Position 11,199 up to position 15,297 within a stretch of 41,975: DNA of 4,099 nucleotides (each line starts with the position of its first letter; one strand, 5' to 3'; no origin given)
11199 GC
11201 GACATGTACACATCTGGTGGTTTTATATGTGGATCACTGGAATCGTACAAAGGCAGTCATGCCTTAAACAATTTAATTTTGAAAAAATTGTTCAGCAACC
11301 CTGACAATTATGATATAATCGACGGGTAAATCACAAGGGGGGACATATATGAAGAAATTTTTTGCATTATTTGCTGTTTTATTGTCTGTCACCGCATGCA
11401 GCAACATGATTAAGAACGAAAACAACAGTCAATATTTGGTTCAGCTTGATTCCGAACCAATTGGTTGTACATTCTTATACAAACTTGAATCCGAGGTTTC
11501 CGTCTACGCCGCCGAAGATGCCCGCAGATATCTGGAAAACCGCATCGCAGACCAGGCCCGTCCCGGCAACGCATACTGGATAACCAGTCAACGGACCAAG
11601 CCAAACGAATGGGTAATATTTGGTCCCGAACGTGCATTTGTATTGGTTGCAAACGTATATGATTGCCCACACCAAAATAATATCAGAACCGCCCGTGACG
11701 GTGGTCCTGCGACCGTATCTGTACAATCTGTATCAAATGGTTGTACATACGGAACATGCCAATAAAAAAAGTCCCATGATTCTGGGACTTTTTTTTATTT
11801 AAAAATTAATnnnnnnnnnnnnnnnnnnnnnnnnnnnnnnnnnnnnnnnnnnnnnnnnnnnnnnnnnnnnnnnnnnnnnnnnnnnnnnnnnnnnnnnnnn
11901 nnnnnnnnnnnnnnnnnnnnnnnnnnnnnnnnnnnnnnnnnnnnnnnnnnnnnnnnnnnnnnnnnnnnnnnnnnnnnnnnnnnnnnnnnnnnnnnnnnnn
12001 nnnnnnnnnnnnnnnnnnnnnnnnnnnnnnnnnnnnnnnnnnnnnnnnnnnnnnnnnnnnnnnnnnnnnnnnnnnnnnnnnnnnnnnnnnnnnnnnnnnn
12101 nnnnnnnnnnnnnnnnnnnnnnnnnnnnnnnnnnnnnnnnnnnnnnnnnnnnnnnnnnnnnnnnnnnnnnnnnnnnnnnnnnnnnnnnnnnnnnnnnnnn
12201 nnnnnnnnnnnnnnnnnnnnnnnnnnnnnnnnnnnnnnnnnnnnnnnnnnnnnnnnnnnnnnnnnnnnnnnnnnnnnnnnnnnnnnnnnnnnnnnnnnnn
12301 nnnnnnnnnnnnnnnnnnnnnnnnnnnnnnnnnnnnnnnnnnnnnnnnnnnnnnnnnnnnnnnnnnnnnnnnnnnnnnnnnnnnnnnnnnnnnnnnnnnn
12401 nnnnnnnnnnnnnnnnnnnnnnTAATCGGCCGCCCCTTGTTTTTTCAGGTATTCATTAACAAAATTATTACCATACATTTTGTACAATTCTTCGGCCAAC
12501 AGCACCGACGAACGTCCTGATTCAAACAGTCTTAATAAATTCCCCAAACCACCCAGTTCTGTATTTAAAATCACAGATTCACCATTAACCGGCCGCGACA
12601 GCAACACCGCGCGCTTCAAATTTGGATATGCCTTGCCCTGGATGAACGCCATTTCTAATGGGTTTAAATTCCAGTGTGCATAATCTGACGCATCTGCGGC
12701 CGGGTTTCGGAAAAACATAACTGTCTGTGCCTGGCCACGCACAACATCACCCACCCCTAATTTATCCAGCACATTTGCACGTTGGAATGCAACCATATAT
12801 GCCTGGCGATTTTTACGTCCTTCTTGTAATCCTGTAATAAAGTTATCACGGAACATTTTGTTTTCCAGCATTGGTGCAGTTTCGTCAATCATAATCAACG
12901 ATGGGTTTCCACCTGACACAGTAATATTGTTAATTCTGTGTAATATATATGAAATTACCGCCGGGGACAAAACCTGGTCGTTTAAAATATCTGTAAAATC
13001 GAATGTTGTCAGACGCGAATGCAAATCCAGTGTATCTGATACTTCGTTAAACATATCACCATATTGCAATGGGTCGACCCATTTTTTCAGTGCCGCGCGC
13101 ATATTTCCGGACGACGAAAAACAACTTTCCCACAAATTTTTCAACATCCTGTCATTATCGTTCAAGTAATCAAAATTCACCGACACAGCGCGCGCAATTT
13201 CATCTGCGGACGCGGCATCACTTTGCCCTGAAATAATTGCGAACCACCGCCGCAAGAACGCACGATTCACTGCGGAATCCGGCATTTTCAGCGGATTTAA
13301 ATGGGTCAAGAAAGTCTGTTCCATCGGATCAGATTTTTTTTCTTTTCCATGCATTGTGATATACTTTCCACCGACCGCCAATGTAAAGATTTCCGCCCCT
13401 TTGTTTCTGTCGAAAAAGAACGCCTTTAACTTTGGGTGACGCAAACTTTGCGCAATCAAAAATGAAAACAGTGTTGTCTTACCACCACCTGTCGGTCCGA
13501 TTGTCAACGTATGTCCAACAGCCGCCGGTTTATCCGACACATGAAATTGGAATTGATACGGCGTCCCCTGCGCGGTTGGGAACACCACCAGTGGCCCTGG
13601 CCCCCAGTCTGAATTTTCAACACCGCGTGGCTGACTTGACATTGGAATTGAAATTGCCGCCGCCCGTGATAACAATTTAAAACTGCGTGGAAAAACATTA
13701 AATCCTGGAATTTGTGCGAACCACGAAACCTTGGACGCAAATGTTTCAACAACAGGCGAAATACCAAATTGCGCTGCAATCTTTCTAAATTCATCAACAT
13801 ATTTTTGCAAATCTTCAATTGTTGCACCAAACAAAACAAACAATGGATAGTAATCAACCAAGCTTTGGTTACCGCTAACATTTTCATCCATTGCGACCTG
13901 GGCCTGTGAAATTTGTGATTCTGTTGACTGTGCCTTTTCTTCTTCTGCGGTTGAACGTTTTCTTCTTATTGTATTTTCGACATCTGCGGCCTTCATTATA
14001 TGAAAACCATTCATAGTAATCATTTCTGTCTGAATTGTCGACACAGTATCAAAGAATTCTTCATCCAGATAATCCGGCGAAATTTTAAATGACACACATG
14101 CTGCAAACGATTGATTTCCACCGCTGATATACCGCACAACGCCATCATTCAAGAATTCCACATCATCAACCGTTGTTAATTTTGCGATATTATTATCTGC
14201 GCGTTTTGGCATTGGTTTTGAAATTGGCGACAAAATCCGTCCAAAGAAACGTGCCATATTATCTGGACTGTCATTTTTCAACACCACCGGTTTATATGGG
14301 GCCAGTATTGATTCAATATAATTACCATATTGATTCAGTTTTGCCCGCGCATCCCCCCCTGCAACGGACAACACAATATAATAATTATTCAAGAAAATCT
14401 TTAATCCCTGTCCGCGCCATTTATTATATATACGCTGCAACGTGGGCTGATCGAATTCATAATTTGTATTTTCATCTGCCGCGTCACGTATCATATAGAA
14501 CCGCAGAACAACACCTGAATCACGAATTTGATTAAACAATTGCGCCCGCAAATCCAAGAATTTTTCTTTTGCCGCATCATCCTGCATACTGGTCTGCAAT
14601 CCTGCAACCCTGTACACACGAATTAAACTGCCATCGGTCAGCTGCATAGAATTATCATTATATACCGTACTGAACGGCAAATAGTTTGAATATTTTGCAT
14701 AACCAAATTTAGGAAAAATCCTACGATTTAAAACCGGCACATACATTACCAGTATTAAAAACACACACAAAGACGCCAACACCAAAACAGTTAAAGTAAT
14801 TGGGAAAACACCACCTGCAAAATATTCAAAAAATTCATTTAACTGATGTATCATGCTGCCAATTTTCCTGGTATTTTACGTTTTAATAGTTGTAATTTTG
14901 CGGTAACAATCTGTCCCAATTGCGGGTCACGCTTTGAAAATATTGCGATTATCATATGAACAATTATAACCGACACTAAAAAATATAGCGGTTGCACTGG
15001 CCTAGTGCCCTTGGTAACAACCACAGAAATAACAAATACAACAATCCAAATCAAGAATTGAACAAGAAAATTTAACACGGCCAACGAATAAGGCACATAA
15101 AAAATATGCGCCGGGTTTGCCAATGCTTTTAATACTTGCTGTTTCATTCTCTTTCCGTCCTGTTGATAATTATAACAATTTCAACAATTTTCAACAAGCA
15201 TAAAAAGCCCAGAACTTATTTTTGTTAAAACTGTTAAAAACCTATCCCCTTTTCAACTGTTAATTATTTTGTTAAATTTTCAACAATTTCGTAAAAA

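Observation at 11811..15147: Stand-alone virB3-virB4 module translationally coupled to a secreted HExxH protein in the VirB5 slot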

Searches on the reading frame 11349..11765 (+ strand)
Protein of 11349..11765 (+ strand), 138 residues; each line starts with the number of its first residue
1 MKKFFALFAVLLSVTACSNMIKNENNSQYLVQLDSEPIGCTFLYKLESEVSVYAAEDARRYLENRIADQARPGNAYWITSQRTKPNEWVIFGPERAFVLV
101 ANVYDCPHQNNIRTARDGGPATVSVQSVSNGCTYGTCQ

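Call 3: search_protein_families(library=pfam, proteins=[window:11349-11765:+], max_evalue=1)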
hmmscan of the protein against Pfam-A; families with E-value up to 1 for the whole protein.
window:11349-11765:+ (138 aa): 1 family
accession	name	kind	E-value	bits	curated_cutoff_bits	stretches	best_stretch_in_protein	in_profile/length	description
PF08139.17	LPAM_1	-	0.23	12.4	20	1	1-18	1-18/18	Prokaryotic membrane lipoprotein lipid attachment site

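Call 8: search_protein_families(library=ncbifam, proteins=[window:11349-11765:+], max_evalue=1)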
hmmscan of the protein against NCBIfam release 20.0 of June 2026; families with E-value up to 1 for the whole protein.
window:11349-11765:+ (138 aa): 1 family
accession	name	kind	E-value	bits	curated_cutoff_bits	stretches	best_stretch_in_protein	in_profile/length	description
NF050142.1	PG1828_fam_lipo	equivalog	0.0035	18.1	50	1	1-25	1-27/59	PG1828 family lipoprotein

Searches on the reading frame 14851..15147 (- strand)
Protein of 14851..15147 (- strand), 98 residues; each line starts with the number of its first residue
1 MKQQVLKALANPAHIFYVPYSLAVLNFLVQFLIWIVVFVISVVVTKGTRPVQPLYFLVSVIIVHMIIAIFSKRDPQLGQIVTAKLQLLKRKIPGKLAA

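Call 3: search_protein_families(library=pfam, proteins=[window:14851-15147:-], max_evalue=1)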
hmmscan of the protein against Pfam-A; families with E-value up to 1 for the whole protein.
window:14851-15147:- (98 aa): 3 families
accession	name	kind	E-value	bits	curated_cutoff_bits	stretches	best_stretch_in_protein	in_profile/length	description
PF05101.18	VirB3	-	1.1e-05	26.1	23.9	1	3-88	3-74/84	Type IV secretory pathway, VirB3-like protein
PF19455.4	DUF5993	-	0.034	14.7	27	1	31-63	2-34/50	Family of unknown function (DUF5993)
PF20990.2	DUF2207_C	-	0.26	11.4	33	1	21-90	137-208/247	Predicted membrane protein (DUF2207) C-terminal domain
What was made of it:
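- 14851..15147 (-): virB3, 98 aa, with two hydrophobic segments. PF05101 at E 1.1e-5, above the cut-off (call 3).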

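Call 8: search_protein_families(library=ncbifam, proteins=[window:14851-15147:-], max_evalue=1)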
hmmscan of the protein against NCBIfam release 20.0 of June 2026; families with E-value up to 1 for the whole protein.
window:14851-15147:- (98 aa): 2 families
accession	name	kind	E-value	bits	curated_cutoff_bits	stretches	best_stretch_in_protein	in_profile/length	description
NF010474.0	PRK13899.1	equivalog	0.00043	20.8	74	1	3-46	8-51/97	type IV secretion system protein VirB3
NF046089.1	CD3337_EF1877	subfamily_domain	0.072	11.8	120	1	22-82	366-424/450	CD3337/EF1877 family mobilome membrane protein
